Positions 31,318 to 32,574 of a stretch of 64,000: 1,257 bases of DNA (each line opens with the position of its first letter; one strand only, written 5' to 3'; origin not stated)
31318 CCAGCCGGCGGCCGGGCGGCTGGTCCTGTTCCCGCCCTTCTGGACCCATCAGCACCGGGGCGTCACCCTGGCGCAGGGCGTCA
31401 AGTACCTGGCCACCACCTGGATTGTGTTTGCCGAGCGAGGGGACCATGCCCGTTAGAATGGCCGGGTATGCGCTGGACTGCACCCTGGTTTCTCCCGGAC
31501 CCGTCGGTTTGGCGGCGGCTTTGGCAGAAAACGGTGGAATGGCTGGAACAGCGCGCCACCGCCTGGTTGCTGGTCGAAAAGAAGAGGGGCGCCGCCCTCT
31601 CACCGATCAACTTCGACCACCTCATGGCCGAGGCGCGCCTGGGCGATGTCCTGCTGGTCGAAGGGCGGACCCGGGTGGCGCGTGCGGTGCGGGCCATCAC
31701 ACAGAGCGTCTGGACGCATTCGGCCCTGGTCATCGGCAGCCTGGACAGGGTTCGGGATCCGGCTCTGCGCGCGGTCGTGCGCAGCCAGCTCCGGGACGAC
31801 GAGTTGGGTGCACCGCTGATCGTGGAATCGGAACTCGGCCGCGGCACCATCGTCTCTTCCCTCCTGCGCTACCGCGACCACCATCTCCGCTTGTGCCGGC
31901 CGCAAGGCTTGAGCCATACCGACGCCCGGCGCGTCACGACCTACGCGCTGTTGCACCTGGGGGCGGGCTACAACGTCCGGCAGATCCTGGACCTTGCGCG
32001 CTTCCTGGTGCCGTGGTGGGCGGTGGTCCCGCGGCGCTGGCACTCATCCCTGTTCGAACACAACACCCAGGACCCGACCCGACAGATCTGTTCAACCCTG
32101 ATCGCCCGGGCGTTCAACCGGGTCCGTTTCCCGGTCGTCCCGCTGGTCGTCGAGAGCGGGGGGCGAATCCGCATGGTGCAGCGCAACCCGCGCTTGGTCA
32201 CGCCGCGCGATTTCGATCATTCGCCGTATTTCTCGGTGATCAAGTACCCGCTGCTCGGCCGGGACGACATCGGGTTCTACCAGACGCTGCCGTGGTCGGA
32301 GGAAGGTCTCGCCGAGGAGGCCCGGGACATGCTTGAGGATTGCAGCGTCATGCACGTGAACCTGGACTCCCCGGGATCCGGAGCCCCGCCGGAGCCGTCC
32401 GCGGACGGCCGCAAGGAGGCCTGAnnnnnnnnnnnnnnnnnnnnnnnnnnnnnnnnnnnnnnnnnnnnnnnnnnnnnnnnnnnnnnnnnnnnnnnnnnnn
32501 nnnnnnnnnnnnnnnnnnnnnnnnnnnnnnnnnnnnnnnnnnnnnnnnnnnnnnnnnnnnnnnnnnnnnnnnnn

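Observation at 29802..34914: Uncharacterised trio (350-aa hypothetical, 2OG-Fe(II) oxygenase, YiiX-like permuted papain-fold protein) translationally coupled to fadE-fadA-fadB-fadD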

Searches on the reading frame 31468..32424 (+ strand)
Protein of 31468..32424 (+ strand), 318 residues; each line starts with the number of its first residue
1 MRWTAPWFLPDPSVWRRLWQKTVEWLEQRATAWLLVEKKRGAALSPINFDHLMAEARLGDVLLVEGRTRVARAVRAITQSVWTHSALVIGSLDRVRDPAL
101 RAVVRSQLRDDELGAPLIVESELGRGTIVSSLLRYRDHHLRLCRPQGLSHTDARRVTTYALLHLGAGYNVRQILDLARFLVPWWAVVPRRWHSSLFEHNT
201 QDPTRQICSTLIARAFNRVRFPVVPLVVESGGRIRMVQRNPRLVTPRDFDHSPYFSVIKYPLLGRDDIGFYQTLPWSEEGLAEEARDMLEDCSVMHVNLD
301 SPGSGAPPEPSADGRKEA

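Call 3: search_protein_families(library=pfam, proteins=[window:31468-32424:+], max_evalue=0.01)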
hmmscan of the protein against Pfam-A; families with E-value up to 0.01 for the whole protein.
window:31468-32424:+ (318 aa): 1 family
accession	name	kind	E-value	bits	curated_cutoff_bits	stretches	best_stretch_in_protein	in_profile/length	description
PF05708.18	Peptidase_C92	-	3.8e-05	24.2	27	1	58-171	4-99/166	Permuted papain-like amidase enzyme, YaeF/YiiX, C92 family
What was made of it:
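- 31468..32424 (+): YiiX/YebB-like permuted NlpC/P60 cysteine hydrolase, 318 aa; first gene of the fad module (module 2). PF05708 scores 24.2 bits, below the cutoff of 27 (call 3).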

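Call 5: search_protein_families(library=ncbifam, proteins=[window:31468-32424:+], max_evalue=0.01)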
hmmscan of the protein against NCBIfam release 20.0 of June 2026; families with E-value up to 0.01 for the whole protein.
window:31468-32424:+ (318 aa): 0 families

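Call 26: find_homologous_proteins(query=window:31468-32424:+)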
Query window:31468-32424:+ (318 aa): 2107 proteins with E <= 0.001 among 8000 candidates; the best 120 are listed.
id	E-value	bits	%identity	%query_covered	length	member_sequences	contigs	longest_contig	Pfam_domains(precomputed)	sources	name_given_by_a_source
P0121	1.1e-213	727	100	100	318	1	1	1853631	-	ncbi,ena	-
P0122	4.0e-166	570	82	95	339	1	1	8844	-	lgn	-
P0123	1.1e-165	569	77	99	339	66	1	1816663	-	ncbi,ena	-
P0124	4.1e-164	564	83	92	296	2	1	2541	PF05708.19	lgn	-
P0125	8.6e-157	540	81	89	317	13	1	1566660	-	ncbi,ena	-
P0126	2.7e-156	538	75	93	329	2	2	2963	-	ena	-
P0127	3.6e-156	538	77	94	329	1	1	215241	-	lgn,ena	-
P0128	3.8e-156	538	74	95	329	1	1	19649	-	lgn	-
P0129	1.0e-155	536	76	93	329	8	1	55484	-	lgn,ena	-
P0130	1.1e-155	536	72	97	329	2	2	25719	-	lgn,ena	-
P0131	1.8e-155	535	76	92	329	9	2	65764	-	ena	-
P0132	2.0e-155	535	74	92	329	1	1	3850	-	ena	-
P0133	4.8e-155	534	77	92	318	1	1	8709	-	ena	-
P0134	7.5e-155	533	78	92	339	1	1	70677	-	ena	-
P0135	1.1e-150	520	78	89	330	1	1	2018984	-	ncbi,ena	-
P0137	2.2e-147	509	69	98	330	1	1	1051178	PF05708.19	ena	-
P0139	1.8e-143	496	72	92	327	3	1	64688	PF05708.19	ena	-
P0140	4.9e-141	488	71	94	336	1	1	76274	PF05708.19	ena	-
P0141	1.0e-125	438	64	94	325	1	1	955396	PF05708.19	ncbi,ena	-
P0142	6.3e-123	428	63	92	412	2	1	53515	PF05708.19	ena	-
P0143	6.6e-123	428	71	83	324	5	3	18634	PF05708.19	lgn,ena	-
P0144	8.2e-121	421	68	85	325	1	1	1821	PF05708.19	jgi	-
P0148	3.8e-114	400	60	95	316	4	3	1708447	PF05708.19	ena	-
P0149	1.4e-111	391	70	78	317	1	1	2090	PF05708.19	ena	-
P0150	1.4e-110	388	63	86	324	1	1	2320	PF05708.19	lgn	-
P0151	2.7e-108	380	58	92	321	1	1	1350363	PF05708.19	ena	-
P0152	3.4e-93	331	52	89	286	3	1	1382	PF05708.19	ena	-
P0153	2.6e-92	328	53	87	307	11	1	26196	PF05708.19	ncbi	-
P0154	1.6e-91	325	51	89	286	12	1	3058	PF05708.19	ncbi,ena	-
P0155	9.7e-91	323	52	84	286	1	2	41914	PF05708.19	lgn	-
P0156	1.2e-90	322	51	89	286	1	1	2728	PF05708.19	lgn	-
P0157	4.1e-90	321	52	87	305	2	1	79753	PF05708.19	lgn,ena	-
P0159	5.3e-90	320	51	89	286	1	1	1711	PF05708.19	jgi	jgi:hypothetical protein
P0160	8.5e-90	319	52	87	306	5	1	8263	PF05708.19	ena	-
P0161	1.0e-89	319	51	88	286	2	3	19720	PF05708.19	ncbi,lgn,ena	-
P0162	1.0e-89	319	52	87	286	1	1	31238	PF05708.19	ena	-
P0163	1.0e-89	319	51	89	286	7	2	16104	PF05708.19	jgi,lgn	jgi:hypothetical protein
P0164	1.5e-89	319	51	87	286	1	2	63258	PF05708.19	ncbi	-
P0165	1.9e-89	318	51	89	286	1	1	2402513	PF05708.19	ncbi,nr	ncbi:MAG: YiiX/YebB-like N1pC/P60 family cysteine hydrolase [Gammaproteobacteria bacterium]|nr:YiiX/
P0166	3.5e-89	317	50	87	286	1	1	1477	PF05708.19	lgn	-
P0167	4.0e-89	317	51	87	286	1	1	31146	PF05708.19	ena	-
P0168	4.5e-89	317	50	89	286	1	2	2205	PF05708.19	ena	-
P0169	4.5e-89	317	50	89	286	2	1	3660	PF05708.19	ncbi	-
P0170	5.4e-89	317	50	89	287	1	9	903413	PF05708.19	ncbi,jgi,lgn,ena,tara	tara:strand:+ start:69227 stop:70090 length:864 start_codon:yes stop_codon:yes gene_type:complete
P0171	6.1e-89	317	50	89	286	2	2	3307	PF05708.19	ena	-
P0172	6.7e-89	317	50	89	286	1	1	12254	PF05708.19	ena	-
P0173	8.5e-89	316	50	89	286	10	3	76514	PF05708.19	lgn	-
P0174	1.4e-88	316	49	89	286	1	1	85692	PF05708.19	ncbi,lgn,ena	ncbi:MAG: YiiX/YebB-like N1pC/P60 family cysteine hydrolase [Gammaproteobacteria bacterium]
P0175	1.8e-88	315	51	89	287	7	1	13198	PF05708.19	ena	-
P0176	2.0e-88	315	50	89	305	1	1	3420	PF05708.19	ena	-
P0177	2.1e-88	315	51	86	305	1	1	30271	PF05708.19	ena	-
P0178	3.1e-88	314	49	90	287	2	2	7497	PF05708.19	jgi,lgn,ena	jgi:hypothetical protein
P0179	2.4e-87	311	49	88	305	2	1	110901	PF05708.19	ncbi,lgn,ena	-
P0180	2.5e-87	311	49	90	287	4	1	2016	PF05708.19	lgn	-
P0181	3.5e-83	298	52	81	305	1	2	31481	PF05708.19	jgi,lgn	jgi:hypothetical protein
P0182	3.8e-83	298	51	90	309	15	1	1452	PF05708.19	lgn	-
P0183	5.9e-83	297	49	91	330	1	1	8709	PF05708.19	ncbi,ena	-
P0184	5.9e-83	297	53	84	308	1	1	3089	PF05708.19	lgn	-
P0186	2.0e-82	295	51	84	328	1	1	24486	PF05708.19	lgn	-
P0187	2.0e-82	295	51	81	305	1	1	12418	PF05708.19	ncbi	-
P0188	2.0e-82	295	51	84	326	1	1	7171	PF05708.19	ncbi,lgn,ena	-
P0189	5.8e-82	294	54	81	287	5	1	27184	PF05708.19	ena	-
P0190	6.2e-82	294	51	82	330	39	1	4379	PF05708.19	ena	-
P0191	8.1e-82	293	49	87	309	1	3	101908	PF05708.19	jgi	jgi:hypothetical protein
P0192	9.8e-82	293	55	81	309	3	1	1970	PF05708.19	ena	-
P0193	1.4e-81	293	50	88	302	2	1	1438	PF05708.19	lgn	-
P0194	1.5e-81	292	52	79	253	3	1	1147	PF05708.19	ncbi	-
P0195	1.9e-81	292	51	89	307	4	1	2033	PF05708.19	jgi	jgi:hypothetical protein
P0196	2.4e-81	292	50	85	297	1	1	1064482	PF05708.19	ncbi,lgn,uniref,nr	ncbi:YiiX/YebB-like N1pC/P60 family cysteine hydrolase [Inmirania thermothiophila]|uniref:Permuted p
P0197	2.7e-81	292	55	75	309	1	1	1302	PF05708.19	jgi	-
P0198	3.3e-81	291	53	81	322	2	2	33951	PF05708.19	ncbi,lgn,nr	ncbi:MAG: hypothetical protein L0Z73_15385 [Gammaproteobacteria bacterium]|nr:hypothetical protein [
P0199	3.4e-81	291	51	84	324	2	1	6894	PF05708.19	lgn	-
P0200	3.6e-81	291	51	85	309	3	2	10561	PF05708.19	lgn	-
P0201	3.9e-81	291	53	81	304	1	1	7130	PF05708.19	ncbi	ncbi:MAG: YiiX/YebB-like N1pC/P60 family cysteine hydrolase [Gammaproteobacteria bacterium]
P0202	4.6e-81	291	50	81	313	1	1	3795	PF05708.19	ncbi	-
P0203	4.6e-81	291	50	81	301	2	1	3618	PF05708.19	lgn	-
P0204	5.0e-81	291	49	84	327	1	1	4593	PF05708.19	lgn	-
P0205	6.1e-81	290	53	83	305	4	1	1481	PF05708.19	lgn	-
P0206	6.1e-81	290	51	85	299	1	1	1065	PF05708.19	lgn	-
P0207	6.6e-81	290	51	88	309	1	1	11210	PF05708.19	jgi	-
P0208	7.1e-81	290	49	87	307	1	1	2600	PF05708.19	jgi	jgi:hypothetical protein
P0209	7.9e-81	290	48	92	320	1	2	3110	PF05708.19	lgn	-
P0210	7.9e-81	290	51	84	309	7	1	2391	PF05708.19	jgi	jgi:hypothetical protein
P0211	9.2e-81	290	50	88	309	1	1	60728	PF05708.19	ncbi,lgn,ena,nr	ncbi:MAG: hypothetical protein KKE76_11015 [Gammaproteobacteria bacterium]|nr:hypothetical protein [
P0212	1.1e-80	290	47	88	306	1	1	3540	PF05708.19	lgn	-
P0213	1.6e-80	289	52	81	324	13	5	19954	PF05708.19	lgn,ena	-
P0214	1.6e-80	289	50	84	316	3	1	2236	PF05708.19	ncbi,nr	ncbi:MAG: hypothetical protein HKM94_01725 [Halobacteria archaeon]|nr:hypothetical protein [Halobact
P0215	1.6e-80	289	45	93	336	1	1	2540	PF05708.19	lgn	-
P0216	1.6e-80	289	48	91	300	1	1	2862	PF05708.19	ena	-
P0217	1.8e-80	289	50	89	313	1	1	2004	PF05708.19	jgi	jgi:hypothetical protein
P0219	3.2e-80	288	51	82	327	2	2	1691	PF05708.19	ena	-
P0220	3.3e-80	288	49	86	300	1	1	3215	PF05708.19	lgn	-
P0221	3.5e-80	288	51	81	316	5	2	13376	PF05708.19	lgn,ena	-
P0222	4.7e-80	287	47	93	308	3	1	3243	PF05708.19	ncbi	-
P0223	5.5e-80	287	48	87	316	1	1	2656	PF05708.19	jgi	-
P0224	6.6e-80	287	48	85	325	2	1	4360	PF05708.19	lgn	-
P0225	6.8e-80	287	51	85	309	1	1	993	PF05708.19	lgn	-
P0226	6.8e-80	287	51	85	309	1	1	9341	PF05708.19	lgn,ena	-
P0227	6.8e-80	287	51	85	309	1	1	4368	PF05708.19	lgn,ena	-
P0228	6.9e-80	287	49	88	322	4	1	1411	PF05708.19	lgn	-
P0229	7.0e-80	287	47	92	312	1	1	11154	PF05708.19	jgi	-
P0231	8.6e-80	287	46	92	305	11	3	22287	PF05708.19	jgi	-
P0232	9.5e-80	286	50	82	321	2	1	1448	PF05708.19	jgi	jgi:hypothetical protein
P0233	1.1e-79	286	49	83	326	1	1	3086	PF05708.19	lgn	-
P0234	1.2e-79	286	49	91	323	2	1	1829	PF05708.19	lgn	-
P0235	1.4e-79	286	51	85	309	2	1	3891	PF05708.19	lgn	-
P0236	1.5e-79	286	50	87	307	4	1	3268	PF05708.19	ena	-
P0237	1.7e-79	286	51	82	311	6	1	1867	PF05708.19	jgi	-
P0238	2.1e-79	285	51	81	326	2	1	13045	PF05708.19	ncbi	ncbi:hypothetical protein [Kaarinaea lacus]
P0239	2.3e-79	285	52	81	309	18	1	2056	PF05708.19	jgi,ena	-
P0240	2.5e-79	285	52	82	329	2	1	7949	PF05708.19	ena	-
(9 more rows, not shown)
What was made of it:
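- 31468..32424 (+): Most homologues carry PF05708 and NCBI names them YiiX/YebB-like N1pC/P60 cysteine hydrolases (call 26).
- On Peptidase_C92 (YaeF/YiiX permuted NlpC/P60): Most homologues at 45-70% identity carry a precomputed PF05708 hit (call 26).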

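Call 27: find_encoding_contigs(protein=P0196, flank=8000, max_places=1)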
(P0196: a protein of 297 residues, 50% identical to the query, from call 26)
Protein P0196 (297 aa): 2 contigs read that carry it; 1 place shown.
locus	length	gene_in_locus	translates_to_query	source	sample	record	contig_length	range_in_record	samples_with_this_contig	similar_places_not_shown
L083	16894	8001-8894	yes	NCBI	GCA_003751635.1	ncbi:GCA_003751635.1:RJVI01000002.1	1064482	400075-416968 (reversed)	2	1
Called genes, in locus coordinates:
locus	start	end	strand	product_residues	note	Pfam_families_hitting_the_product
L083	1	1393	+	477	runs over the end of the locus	PF02770:Acyl-CoA_dh_M, PF00441:Acyl-CoA_dh_1, PF08028:Acyl-CoA_dh_2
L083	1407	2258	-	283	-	PF00561:Abhydrolase_1, PF00975:Thioesterase (weak), PF12146:Hydrolase_4, PF12697:Abhydrolase_6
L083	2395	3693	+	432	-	PF11902:DUF3422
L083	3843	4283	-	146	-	PF00376:MerR, PF13411:MerR_1, PF09278:MerR-DNA-bind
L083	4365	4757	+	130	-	PF02411:MerT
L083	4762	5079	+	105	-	PF00403:HMA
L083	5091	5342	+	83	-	PF11431:Transport_MerF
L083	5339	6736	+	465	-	PF01134:GIDA (weak), PF03486:HI0933_like (faint), PF07992:Pyr_redox_2, PF12831:FAD_oxidored (weak), PF13738:Pyr_redox_3, PF00070:Pyr_redox, PF02852:Pyr_redox_dim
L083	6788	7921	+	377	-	PF00266:Aminotran_5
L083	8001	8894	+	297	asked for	PF05708:Peptidase_C92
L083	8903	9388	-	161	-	PF02391:MoaE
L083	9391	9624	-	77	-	PF02597:ThiS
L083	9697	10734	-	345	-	PF01292:Ni_hydr_CYTB, PF14358:DUF4405 (faint)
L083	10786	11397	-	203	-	PF12838:Fer4_7 (weak), PF13247:Fer4_11, PF12838:Fer4_7 (weak), PF25160:LdpA_Fe-S-bd (weak), PF00037:Fer4 (weak), PF12797:Fer4_2 (weak), PF12837:Fer4_6, PF13237:Fer4_10 (weak), +1 more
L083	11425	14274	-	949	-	PF04879:Molybdop_Fe4S4, PF00384:Molybdopterin, PF01568:Molydop_binding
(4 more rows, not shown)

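Call 28: find_encoding_contigs(protein=P0165, flank=8000, max_places=1)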
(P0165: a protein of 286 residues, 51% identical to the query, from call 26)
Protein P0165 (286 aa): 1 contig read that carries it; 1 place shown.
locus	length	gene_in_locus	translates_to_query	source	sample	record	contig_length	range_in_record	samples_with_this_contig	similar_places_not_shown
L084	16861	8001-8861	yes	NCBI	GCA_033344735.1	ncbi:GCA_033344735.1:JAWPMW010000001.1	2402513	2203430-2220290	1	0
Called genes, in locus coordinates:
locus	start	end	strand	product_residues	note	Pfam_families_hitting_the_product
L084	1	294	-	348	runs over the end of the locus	PF00004:AAA, PF07728:AAA_5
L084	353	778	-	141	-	-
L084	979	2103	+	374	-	PF02885:Glycos_trans_3N, PF00591:Glycos_transf_3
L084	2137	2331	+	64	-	-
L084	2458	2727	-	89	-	PF00076:RRM_1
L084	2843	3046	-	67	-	PF00313:CSD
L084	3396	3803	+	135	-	PF06146:PsiE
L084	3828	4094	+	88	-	-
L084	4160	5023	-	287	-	-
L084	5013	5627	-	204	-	-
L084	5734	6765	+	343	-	PF21739:DUF6866_N, PF21740:DUF6866_C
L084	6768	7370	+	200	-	PF13640:2OG-FeII_Oxy_3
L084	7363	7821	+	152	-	PF00583:Acetyltransf_1, PF13673:Acetyltransf_10, PF13508:Acetyltransf_7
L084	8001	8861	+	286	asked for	PF05708:Peptidase_C92 (weak)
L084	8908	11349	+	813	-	PF02771:Acyl-CoA_dh_N, PF02770:Acyl-CoA_dh_M (weak), PF00441:Acyl-CoA_dh_1, PF09317:ACDH_C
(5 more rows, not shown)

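Call 29: find_encoding_contigs(protein=P0170, flank=8000, max_places=1)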
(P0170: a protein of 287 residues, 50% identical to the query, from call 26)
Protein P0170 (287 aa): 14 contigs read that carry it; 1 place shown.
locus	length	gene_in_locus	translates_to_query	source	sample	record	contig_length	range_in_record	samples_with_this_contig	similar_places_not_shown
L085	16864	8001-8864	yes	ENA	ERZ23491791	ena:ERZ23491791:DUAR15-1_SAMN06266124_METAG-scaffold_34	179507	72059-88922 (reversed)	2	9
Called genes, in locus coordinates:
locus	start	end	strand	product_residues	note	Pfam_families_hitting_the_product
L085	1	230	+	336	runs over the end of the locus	-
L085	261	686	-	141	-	-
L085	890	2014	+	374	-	PF02885:Glycos_trans_3N, PF00591:Glycos_transf_3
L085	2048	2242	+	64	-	-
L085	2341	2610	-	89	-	PF00076:RRM_1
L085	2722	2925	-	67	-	PF00313:CSD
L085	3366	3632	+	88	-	-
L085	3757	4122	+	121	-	PF00903:Glyoxalase (weak), PF18029:Glyoxalase_6 (weak)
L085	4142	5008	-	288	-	-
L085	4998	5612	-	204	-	-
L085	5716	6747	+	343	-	PF21739:DUF6866_N, PF21740:DUF6866_C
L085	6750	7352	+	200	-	PF13640:2OG-FeII_Oxy_3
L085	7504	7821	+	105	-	PF00583:Acetyltransf_1, PF13508:Acetyltransf_7, PF13673:Acetyltransf_10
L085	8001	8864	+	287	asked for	PF05708:Peptidase_C92 (weak)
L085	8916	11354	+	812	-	PF02771:Acyl-CoA_dh_N, PF02770:Acyl-CoA_dh_M (weak), PF00441:Acyl-CoA_dh_1, PF09317:ACDH_C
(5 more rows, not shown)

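Call 32: search_solved_structures(query=window:31468-32424:+, max_evalue=1, show_alignments=2)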
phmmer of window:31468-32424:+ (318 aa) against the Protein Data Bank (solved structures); distinct sequences matched with E-value up to 1: 1.
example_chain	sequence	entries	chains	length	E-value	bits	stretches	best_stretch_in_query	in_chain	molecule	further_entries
6hiv_CH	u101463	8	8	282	0.7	12.4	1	197-260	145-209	uS8m | 30S ribosomal protein S8, putative | 30S ribosomal protein S8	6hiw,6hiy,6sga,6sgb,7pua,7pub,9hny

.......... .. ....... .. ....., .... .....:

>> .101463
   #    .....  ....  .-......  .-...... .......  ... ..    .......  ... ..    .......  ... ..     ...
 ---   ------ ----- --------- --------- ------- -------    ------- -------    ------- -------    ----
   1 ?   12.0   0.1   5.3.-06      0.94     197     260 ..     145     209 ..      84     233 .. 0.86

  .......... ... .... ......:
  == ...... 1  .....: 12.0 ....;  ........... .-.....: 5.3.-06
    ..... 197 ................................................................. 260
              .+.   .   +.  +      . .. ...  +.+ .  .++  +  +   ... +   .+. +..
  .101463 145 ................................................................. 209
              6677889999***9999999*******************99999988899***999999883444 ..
